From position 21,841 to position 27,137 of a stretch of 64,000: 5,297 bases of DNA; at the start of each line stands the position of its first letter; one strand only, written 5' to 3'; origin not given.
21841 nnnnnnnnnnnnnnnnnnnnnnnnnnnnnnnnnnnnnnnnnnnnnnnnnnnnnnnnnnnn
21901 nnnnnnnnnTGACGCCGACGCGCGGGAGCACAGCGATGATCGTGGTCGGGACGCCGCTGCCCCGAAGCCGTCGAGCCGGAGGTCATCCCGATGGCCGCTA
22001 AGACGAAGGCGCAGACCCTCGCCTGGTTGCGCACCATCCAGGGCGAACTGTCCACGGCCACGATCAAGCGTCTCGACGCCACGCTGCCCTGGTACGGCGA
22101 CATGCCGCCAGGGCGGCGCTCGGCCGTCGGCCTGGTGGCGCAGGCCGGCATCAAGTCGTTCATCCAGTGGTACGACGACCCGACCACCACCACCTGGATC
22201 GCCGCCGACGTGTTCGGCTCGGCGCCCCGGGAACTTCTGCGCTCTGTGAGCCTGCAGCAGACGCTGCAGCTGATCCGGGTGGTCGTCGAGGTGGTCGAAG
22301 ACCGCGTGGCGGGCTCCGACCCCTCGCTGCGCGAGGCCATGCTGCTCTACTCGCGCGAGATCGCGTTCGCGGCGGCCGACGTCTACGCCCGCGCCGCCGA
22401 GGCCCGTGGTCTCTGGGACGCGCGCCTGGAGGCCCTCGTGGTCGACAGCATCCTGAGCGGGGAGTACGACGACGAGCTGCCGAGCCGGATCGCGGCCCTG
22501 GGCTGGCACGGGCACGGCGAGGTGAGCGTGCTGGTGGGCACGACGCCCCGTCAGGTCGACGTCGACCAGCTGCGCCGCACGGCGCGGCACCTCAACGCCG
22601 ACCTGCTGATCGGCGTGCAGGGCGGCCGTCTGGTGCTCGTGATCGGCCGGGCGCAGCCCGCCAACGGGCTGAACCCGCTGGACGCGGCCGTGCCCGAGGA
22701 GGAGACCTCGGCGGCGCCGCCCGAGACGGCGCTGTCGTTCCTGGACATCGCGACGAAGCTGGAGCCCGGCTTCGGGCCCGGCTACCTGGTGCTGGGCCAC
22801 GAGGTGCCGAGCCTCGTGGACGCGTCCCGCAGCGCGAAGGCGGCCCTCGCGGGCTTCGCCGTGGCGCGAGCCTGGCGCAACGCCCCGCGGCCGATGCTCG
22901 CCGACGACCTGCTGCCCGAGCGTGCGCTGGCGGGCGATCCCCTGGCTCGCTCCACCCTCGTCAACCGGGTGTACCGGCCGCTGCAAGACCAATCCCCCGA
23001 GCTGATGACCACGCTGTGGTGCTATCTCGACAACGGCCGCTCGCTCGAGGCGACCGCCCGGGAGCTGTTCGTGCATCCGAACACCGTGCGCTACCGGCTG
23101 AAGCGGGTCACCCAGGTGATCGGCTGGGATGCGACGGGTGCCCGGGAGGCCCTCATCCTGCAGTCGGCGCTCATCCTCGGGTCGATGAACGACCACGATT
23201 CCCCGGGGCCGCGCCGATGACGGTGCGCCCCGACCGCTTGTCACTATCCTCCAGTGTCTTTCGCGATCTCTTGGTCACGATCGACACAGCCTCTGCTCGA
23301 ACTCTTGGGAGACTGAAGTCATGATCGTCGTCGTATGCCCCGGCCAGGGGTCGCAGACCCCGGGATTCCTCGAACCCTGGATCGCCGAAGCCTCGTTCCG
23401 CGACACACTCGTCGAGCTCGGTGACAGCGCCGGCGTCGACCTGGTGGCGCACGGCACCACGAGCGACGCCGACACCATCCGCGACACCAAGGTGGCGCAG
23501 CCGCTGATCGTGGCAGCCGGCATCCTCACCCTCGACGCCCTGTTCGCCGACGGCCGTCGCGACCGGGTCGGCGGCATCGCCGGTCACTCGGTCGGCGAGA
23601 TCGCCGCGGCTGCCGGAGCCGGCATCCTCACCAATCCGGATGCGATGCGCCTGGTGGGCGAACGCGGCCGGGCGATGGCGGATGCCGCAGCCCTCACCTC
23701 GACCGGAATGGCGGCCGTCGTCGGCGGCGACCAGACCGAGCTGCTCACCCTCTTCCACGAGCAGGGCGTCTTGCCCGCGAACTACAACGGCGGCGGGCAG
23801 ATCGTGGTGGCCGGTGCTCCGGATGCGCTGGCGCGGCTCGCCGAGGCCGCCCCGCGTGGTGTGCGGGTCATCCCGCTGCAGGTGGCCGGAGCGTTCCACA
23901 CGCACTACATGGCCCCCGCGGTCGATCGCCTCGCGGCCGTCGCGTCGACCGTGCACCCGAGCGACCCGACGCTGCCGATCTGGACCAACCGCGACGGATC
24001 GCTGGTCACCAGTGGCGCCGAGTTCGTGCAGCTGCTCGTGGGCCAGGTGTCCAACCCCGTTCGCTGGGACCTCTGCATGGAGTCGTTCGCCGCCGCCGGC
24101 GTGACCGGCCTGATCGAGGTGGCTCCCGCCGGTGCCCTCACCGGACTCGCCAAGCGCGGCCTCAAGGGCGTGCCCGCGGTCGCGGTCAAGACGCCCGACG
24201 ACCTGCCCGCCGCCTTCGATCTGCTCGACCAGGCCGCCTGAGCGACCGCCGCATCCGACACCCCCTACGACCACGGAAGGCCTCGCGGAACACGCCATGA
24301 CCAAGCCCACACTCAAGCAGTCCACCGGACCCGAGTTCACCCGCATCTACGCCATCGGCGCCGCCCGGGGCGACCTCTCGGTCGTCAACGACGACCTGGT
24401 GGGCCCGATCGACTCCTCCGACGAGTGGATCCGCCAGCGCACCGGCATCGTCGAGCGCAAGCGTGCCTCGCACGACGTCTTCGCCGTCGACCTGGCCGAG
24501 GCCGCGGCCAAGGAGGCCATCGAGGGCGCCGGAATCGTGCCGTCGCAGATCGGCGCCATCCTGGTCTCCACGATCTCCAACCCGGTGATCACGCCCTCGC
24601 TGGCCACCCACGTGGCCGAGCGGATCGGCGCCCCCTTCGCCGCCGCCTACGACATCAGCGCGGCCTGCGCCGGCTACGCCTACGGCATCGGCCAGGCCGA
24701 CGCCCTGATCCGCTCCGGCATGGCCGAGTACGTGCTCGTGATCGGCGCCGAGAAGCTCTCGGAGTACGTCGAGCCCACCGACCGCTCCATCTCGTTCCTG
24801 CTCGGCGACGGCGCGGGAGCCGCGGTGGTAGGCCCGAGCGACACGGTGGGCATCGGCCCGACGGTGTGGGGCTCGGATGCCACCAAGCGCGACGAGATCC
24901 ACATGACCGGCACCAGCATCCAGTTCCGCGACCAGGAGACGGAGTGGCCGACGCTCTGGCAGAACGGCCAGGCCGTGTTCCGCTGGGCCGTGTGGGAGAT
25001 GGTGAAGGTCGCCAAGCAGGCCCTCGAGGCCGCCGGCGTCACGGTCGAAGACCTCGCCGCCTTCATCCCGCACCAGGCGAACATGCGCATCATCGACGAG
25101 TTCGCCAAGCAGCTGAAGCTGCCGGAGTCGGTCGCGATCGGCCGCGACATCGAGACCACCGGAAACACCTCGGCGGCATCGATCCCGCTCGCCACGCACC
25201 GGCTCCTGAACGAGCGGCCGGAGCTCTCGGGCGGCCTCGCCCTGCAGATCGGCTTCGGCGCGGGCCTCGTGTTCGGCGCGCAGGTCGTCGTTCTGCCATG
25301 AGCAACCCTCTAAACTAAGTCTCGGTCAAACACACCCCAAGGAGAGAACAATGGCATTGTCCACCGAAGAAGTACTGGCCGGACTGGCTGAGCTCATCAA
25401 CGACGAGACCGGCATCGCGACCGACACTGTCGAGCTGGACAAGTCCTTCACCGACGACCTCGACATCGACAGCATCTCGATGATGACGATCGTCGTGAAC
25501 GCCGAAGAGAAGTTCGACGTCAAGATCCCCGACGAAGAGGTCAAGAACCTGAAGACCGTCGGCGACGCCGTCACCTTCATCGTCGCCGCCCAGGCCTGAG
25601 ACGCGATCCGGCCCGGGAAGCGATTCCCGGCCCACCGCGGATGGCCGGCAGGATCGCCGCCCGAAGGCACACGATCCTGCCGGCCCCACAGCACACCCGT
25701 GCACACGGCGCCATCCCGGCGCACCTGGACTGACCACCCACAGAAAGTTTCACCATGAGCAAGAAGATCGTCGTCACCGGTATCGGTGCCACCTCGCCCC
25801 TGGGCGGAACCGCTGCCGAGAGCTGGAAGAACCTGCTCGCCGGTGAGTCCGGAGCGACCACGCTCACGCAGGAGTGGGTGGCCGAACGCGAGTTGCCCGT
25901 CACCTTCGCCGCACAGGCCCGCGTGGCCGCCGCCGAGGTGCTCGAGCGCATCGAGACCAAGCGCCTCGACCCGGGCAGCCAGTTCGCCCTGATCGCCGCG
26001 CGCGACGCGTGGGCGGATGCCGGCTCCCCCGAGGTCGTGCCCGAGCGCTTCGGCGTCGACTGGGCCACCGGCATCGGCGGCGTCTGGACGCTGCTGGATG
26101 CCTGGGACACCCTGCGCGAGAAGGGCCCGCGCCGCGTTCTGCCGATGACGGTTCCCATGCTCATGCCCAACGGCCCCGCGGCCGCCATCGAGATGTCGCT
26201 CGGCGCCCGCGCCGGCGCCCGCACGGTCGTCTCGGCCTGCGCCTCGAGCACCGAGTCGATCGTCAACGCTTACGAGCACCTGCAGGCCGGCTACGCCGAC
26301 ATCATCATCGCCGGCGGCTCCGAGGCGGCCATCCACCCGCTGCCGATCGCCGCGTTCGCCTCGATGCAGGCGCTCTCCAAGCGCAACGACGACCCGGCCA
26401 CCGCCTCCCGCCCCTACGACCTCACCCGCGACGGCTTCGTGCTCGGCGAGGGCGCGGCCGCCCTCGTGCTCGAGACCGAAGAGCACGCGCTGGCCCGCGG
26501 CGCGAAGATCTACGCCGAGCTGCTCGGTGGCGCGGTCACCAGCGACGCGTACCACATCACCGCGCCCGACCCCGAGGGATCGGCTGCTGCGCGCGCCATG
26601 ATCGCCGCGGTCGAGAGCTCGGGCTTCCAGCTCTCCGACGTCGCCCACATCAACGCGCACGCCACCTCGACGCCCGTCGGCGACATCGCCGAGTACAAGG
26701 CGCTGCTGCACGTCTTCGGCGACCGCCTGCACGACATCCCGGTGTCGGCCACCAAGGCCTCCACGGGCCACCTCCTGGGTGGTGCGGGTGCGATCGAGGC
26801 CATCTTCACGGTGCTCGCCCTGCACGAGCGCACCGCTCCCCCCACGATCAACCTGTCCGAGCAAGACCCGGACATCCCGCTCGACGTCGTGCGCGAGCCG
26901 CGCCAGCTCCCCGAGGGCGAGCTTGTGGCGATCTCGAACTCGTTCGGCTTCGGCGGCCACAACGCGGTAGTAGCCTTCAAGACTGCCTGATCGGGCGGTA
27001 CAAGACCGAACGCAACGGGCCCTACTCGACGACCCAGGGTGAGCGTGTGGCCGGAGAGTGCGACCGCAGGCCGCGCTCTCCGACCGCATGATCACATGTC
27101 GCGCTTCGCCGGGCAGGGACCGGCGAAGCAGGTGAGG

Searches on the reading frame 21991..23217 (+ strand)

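Call 63: search_protein_families(library=pfam, proteins=[window:21991-23217:+], max_evalue=0.00001)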
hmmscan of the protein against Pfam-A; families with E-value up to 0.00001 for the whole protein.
window:21991-23217:+ (409 aa): 2 families
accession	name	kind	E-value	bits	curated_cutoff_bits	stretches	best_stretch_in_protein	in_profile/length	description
PF13556.12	HTH_30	-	9.1e-20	70.7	27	1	338-395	1-58/59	PucR C-terminal helix-turn-helix domain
PF17853.6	GGDEF_2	-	8.2e-12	45.8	24.5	1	156-287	1-112/116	GGDEF-like domain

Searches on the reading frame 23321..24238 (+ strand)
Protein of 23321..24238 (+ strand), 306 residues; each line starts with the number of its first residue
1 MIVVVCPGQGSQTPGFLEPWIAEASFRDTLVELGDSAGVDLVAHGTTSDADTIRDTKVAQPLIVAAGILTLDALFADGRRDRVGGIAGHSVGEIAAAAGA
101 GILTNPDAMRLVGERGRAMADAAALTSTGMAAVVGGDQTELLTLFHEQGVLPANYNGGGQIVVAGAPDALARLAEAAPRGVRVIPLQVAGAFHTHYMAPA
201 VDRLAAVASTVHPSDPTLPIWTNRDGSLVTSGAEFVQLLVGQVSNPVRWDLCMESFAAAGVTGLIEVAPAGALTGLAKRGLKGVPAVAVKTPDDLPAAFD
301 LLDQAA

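Call 77: search_protein_families(library=pfam, proteins=[window:23321-24238:+], max_evalue=0.00001)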
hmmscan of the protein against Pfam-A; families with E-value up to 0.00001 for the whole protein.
window:23321-24238:+ (306 aa): 1 family
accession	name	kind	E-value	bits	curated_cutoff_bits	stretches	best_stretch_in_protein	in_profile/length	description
PF00698.26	Acyl_transf_1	-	2.9e-29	103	32.7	1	5-283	3-281/319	Acyl transferase domain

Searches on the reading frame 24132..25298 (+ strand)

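Call 77: search_protein_families(library=pfam, proteins=[window:24132-25298:+], max_evalue=0.00001)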
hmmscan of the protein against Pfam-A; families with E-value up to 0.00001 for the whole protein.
window:24132-25298:+ (389 aa): 3 families
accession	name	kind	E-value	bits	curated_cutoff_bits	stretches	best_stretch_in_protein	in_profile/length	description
PF08541.16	ACP_syn_III_C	-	1.2e-25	89.9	26.6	1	298-386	1-88/90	3-Oxoacyl-[acyl-carrier-protein (ACP)] synthase III C terminal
PF08545.16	ACP_syn_III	-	1.4e-25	89.4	24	1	173-249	1-79/80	3-Oxoacyl-[acyl-carrier-protein (ACP)] synthase III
PF00108.29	Thiolase_N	-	3.2e-11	43.6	26.4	1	102-213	7-119/260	Thiolase, N-terminal domain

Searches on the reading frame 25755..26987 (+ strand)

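Call 77: search_protein_families(library=pfam, proteins=[window:25755-26987:+], max_evalue=0.00001)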
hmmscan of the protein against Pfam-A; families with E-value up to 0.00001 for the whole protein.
window:25755-26987:+ (411 aa): 3 families
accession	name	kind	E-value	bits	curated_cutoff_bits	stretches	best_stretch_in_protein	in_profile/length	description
PF00109.32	ketoacyl-synt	-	5.5e-49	167.5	20.8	1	3-245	2-252/252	Beta-ketoacyl synthase, N-terminal domain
PF02801.28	Ketoacyl-synt_C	-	8.9e-34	116.5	20.8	1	253-367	1-118/119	Beta-ketoacyl synthase, C-terminal domain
PF00108.29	Thiolase_N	-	4.7e-06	26.6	26.4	1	142-191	65-114/260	Thiolase, N-terminal domain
